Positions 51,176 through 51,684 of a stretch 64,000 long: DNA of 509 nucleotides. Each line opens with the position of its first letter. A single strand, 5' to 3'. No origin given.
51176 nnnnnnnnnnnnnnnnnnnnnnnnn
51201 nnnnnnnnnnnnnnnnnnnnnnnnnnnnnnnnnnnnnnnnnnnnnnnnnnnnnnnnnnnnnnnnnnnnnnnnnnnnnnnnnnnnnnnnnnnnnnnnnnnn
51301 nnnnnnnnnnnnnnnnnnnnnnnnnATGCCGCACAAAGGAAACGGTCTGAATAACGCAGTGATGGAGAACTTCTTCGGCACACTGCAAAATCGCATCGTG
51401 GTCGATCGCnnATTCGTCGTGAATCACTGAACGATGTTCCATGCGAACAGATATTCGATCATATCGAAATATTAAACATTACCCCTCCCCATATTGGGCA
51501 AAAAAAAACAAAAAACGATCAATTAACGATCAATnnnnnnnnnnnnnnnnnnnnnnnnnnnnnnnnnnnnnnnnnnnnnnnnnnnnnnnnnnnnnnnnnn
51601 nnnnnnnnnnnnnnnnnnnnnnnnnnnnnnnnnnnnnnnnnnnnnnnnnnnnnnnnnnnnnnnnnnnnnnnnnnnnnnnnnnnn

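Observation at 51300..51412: IS3-family transposase C-terminal remnant between iutA and sat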

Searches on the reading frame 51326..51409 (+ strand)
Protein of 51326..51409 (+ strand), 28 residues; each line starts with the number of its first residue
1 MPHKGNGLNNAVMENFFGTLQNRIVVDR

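Call 4: search_protein_families(library=pfam, proteins=[window:51326-51409:+], max_evalue=10)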
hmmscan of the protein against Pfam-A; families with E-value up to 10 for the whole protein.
seq(28 aa): 0 families

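Call 27: search_protein_families(library=ncbifam, proteins=[window:51326-51409:+], max_evalue=10)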
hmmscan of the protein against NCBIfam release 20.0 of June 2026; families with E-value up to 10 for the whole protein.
seq(28 aa): 1 family
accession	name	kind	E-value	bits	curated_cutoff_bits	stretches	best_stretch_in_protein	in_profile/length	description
NF033516.0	transpos_IS3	equivalog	0.0013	18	160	1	1-25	305-329/369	IS3 family transposase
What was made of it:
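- Checked: On its own the 28-aa ORF hits NCBIfam NF033516 (IS3 family transposase) at E=0.0013, profile positions 305-329 of 369 (call 27).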

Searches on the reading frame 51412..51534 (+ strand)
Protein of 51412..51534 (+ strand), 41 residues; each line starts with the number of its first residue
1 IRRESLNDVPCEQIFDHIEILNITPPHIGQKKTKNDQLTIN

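Call 26: search_protein_families(library=pfam, proteins=[window:51412-51534:+], max_evalue=10)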
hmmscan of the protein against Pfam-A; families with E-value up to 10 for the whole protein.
seq(41 aa): 0 families

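Call 27: search_protein_families(library=ncbifam, proteins=[window:51412-51534:+], max_evalue=10)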
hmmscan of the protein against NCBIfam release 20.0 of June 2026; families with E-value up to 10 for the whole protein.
seq(41 aa): 1 family
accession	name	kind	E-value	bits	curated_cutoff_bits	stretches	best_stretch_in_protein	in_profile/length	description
NF008762.0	PRK11798.1-1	equivalog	0.094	12.7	202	1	8-41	40-73/170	ClpXP protease specificity-enhancing factor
